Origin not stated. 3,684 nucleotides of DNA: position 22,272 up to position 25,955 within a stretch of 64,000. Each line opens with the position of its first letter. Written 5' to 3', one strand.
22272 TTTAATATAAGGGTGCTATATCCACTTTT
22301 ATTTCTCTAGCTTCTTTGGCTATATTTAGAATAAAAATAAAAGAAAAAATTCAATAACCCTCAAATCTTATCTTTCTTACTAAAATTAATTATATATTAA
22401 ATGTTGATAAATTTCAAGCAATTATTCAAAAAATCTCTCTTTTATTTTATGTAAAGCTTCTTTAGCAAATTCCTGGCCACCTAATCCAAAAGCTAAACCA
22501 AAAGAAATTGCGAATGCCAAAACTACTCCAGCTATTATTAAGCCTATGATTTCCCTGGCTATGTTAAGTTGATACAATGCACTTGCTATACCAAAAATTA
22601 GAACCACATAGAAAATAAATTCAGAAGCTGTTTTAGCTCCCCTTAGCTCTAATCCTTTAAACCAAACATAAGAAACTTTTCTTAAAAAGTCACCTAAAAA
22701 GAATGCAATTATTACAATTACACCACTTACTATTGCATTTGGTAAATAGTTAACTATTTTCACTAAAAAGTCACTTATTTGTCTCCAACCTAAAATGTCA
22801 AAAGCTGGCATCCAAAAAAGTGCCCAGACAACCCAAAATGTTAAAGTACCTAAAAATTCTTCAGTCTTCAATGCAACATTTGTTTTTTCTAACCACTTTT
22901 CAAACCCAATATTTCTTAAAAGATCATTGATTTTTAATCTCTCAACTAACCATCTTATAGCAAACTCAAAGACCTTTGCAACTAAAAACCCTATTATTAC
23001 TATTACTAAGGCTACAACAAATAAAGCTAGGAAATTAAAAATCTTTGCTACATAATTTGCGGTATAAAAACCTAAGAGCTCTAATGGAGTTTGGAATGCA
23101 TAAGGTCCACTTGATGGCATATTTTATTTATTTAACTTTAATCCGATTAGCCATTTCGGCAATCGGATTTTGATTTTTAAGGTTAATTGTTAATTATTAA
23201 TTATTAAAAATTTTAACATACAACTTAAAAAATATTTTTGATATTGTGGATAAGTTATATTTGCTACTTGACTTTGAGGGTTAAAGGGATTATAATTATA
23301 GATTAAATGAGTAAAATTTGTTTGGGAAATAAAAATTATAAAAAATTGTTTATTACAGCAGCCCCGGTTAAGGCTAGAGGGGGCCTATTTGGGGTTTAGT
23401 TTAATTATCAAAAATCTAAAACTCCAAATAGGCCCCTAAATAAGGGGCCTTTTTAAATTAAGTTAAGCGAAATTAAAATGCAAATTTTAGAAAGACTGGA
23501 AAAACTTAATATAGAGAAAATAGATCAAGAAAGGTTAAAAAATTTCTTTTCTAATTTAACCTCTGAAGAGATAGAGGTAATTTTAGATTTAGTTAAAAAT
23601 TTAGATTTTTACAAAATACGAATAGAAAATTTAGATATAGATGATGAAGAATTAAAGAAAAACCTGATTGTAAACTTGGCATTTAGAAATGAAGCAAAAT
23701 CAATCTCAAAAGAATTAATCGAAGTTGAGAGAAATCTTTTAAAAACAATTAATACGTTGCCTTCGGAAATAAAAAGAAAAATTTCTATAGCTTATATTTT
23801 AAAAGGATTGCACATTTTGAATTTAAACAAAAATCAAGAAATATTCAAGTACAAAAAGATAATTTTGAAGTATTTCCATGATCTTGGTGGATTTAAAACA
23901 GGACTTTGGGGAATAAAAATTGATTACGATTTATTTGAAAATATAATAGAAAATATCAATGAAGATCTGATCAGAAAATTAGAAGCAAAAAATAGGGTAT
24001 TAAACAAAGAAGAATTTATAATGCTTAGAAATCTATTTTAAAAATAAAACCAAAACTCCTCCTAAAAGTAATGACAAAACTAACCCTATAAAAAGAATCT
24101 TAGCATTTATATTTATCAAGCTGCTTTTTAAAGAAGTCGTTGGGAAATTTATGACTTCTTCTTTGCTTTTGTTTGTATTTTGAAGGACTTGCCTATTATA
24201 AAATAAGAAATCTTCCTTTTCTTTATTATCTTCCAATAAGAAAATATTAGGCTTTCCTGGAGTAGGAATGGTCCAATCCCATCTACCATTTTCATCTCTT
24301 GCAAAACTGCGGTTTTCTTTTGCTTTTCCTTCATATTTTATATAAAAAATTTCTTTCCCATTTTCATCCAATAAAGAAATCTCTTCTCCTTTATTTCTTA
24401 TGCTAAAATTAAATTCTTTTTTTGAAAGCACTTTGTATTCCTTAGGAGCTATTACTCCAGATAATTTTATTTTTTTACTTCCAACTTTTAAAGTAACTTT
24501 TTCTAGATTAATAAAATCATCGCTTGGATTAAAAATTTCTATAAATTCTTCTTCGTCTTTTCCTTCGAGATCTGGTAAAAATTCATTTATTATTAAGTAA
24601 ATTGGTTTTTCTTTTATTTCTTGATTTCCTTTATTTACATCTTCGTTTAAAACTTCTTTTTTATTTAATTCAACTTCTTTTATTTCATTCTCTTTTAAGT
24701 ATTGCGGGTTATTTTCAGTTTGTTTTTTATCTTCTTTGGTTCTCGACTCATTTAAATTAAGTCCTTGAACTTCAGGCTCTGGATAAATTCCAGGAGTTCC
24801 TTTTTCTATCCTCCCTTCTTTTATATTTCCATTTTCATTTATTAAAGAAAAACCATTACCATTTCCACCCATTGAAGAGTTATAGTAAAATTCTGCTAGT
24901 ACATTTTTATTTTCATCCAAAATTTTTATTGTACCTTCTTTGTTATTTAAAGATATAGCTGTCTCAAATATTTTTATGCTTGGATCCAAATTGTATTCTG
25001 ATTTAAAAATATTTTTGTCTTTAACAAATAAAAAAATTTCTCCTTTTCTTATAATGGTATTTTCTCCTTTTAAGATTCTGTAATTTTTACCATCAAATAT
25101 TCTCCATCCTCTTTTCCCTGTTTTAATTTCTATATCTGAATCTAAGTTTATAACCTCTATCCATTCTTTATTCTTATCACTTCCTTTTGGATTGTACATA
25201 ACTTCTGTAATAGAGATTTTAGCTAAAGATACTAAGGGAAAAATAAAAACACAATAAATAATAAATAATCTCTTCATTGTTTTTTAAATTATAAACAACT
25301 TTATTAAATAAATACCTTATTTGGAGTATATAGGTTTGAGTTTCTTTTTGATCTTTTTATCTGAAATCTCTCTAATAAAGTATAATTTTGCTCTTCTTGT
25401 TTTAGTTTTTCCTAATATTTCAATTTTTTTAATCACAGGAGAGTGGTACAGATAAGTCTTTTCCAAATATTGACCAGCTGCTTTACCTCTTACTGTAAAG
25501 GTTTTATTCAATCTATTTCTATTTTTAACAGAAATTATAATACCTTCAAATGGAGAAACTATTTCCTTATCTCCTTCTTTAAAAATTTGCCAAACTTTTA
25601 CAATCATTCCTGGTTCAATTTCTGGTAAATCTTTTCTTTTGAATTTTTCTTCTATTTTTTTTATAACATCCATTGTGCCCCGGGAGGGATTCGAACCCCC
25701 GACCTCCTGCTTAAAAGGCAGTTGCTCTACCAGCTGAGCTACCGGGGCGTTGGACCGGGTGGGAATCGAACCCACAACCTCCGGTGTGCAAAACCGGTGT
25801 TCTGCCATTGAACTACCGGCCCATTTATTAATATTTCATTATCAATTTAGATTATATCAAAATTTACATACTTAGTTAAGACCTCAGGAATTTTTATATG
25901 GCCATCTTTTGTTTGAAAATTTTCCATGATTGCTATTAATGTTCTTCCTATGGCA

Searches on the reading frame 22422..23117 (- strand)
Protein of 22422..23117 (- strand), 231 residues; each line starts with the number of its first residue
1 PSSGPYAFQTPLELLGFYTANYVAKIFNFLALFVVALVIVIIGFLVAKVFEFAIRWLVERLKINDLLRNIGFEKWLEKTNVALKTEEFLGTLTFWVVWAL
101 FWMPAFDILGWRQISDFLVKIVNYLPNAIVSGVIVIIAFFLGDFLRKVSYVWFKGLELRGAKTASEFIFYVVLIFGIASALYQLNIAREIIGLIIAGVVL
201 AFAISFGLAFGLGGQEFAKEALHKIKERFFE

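Call 87: search_protein_families(library=pfam, proteins=[window:22422-23117:-], max_evalue=0.001)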
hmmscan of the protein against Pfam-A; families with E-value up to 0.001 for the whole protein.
window:22422-23117:- (231 aa): 1 family
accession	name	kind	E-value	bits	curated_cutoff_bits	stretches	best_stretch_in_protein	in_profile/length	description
PF05552.17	MS_channel_1st_1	-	4.8e-08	33.2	22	2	115-148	4-37/50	Mechanosensitive ion channel, conserved TM helix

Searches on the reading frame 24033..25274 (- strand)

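Call 87: search_protein_families(library=pfam, proteins=[window:24033-25274:-], max_evalue=0.001)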
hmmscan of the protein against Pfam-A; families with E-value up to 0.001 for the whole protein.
window:24033-25274:- (413 aa): 1 family
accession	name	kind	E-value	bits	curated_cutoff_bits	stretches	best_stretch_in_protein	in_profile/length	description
PF00932.25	LTD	-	3.5e-20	72.8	34.3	2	227-314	8-107/109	Lamin Tail Domain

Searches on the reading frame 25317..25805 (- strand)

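Call 87: search_protein_families(library=pfam, proteins=[window:25317-25805:-], max_evalue=0.001)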
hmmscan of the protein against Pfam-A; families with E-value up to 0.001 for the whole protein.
window:25317-25805:- (162 aa): 1 family
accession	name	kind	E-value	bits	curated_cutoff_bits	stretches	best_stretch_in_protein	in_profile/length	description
PF01245.26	Ribosomal_L19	-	3.5e-27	95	22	1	47-154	2-108/111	Ribosomal protein L19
